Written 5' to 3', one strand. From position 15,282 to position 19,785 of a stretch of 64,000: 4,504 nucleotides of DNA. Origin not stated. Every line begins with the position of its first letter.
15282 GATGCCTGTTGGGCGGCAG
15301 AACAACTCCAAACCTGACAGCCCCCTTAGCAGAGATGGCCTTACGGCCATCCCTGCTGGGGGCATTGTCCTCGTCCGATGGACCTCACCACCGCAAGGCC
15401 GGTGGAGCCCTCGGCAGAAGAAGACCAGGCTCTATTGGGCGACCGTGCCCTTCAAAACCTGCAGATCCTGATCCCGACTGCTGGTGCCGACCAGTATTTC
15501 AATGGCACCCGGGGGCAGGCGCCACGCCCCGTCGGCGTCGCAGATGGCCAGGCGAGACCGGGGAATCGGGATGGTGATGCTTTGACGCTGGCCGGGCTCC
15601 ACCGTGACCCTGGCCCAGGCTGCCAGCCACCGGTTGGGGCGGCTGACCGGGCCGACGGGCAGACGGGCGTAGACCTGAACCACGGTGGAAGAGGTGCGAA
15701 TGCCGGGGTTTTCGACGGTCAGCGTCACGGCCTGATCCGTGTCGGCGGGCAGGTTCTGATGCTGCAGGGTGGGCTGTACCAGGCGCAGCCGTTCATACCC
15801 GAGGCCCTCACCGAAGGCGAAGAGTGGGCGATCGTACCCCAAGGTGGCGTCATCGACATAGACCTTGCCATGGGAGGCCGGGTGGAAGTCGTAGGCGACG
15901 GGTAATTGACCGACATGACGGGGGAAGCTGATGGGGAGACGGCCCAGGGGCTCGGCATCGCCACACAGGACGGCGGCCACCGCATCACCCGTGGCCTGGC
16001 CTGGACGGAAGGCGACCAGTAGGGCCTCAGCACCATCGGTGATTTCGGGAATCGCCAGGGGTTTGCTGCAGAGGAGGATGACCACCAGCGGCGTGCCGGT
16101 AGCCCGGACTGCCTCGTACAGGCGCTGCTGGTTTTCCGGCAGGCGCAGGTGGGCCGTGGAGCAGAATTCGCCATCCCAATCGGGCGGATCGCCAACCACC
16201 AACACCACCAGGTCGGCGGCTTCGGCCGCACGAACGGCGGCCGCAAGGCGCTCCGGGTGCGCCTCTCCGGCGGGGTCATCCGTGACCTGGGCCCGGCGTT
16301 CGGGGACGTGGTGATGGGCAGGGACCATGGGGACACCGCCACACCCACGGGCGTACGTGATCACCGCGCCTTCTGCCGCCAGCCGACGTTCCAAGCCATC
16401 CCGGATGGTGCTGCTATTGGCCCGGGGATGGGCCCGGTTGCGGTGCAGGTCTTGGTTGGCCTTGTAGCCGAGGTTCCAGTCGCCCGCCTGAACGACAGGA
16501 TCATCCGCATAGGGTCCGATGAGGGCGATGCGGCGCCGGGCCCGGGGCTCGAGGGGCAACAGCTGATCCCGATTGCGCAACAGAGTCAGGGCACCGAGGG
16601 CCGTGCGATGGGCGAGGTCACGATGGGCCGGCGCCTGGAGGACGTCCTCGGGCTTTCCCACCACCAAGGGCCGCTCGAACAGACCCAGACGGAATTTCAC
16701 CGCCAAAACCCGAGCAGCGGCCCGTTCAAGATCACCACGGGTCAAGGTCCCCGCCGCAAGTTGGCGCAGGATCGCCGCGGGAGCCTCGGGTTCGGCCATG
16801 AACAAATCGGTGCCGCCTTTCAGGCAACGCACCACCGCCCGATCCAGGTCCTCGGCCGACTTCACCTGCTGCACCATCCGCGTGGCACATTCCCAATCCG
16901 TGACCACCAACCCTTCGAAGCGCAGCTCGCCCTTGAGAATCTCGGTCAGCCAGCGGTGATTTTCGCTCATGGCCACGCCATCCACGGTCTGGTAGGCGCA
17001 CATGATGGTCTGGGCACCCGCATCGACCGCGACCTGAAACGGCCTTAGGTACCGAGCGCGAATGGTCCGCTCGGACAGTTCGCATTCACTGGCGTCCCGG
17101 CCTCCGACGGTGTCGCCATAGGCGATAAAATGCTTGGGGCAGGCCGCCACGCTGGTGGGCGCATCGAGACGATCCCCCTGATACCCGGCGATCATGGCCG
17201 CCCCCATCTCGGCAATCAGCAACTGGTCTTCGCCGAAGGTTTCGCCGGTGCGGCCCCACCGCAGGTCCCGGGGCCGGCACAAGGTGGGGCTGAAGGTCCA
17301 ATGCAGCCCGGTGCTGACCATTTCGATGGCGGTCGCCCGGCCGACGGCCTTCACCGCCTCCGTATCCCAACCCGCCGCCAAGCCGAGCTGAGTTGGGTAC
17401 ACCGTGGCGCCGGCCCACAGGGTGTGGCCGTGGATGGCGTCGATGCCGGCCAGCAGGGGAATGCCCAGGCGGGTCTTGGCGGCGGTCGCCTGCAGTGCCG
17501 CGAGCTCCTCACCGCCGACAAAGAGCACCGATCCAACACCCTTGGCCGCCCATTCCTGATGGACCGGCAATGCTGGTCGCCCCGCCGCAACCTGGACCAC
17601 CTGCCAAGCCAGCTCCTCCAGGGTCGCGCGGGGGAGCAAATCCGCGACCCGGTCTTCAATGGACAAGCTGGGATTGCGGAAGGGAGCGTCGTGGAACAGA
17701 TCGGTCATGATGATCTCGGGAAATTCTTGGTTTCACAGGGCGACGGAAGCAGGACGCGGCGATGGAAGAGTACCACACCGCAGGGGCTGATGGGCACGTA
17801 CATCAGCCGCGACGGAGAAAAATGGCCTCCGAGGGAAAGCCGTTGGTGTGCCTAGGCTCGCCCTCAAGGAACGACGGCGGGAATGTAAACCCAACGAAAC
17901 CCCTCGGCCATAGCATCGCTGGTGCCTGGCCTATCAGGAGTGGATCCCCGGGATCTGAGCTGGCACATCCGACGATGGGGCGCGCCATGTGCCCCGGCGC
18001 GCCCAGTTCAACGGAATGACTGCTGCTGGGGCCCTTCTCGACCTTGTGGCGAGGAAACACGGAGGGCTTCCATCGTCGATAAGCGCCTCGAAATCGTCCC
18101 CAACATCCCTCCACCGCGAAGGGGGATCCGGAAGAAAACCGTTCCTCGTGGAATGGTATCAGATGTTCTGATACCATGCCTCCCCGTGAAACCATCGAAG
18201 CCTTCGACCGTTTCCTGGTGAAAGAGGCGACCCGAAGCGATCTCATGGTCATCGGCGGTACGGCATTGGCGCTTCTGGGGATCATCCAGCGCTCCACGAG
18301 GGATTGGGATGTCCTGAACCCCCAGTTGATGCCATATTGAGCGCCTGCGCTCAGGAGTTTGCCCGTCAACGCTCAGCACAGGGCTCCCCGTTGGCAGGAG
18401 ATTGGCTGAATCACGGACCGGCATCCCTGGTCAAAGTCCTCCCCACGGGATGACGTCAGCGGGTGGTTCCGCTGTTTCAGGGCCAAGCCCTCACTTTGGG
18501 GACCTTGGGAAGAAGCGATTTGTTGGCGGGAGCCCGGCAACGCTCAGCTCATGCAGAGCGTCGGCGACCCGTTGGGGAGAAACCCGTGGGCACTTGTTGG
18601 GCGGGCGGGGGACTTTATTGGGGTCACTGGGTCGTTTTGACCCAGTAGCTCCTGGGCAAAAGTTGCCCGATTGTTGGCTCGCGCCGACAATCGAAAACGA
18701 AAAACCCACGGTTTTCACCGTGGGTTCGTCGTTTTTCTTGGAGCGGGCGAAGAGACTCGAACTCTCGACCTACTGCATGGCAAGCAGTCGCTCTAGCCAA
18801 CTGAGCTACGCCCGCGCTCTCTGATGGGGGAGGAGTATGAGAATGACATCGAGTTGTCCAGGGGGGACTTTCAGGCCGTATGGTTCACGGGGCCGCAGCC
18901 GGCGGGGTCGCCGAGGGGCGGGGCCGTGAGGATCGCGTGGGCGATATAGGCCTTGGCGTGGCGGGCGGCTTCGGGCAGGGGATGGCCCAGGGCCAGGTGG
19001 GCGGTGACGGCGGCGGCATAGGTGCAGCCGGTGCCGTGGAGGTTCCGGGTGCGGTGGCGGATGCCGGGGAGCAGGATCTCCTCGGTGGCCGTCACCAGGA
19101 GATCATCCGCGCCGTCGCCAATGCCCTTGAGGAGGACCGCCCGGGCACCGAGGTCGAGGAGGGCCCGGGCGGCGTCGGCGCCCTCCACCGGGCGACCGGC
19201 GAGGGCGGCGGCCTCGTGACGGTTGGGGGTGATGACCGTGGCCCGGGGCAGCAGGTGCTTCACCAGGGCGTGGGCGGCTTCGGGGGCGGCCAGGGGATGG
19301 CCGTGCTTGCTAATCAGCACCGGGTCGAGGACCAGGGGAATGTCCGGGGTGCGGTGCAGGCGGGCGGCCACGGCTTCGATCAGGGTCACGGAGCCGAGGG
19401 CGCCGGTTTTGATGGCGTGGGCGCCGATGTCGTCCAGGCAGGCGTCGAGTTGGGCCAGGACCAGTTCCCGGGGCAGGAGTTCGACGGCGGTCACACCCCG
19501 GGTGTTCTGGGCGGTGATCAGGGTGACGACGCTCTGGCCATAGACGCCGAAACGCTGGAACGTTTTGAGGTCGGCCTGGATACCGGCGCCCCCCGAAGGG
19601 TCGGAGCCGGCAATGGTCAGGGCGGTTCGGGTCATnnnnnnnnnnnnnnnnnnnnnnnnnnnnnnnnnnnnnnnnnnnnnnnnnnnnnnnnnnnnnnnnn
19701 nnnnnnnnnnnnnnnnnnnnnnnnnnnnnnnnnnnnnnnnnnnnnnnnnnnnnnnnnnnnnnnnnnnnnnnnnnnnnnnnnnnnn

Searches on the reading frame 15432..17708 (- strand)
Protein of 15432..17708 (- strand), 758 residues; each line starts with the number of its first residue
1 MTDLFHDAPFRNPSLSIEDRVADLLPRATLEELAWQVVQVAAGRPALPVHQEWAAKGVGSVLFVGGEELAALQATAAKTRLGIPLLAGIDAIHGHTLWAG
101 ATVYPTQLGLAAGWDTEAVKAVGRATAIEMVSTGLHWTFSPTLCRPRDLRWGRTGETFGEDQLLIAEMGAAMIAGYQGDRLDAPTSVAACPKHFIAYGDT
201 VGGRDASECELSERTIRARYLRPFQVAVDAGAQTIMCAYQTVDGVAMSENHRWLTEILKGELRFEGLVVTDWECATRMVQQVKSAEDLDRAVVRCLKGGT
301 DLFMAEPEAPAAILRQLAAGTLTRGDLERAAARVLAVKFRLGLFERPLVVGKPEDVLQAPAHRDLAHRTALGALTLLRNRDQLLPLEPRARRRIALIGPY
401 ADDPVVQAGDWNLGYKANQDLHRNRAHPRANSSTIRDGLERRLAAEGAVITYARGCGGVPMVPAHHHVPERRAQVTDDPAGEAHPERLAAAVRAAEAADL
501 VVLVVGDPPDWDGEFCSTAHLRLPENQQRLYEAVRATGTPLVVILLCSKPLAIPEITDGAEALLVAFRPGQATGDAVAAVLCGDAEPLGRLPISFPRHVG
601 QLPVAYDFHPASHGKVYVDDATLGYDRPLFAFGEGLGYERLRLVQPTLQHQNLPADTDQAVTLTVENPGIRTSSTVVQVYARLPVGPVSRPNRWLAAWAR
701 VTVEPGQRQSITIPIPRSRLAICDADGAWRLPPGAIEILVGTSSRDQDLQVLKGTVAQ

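Call 12: search_protein_families(library=pfam, proteins=[window:15432-17708:-], max_evalue=0.01)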
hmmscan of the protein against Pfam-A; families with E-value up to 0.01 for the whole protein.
window:15432-17708:- (758 aa): 3 families
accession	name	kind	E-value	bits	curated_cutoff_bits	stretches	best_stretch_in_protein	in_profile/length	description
PF00933.27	Glyco_hydro_3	-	1.4e-56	192.7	27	1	56-336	27-315/316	Glycosyl hydrolase family 3 N terminal domain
PF01915.27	Glyco_hydro_3_C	-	1.2e-42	146.6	31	1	375-638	2-200/200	Glycosyl hydrolase family 3 C-terminal domain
PF14310.12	Fn3-like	-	1.5e-20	73.5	25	1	676-744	2-71/71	Fibronectin type III-like domain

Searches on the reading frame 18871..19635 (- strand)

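Call 12: search_protein_families(library=pfam, proteins=[window:18871-19635:-], max_evalue=0.01)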
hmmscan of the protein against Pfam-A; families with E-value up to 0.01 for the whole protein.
window:18871-19635:- (254 aa): 2 families
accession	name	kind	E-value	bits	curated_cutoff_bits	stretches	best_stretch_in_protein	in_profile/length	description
PF08543.17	Phos_pyr_kin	-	1.5e-78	264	27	1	12-251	1-246/246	Phosphomethylpyrimidine kinase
PF00294.29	PfkB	-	9.7e-11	42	25.8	1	121-230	173-285/302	pfkB family carbohydrate kinase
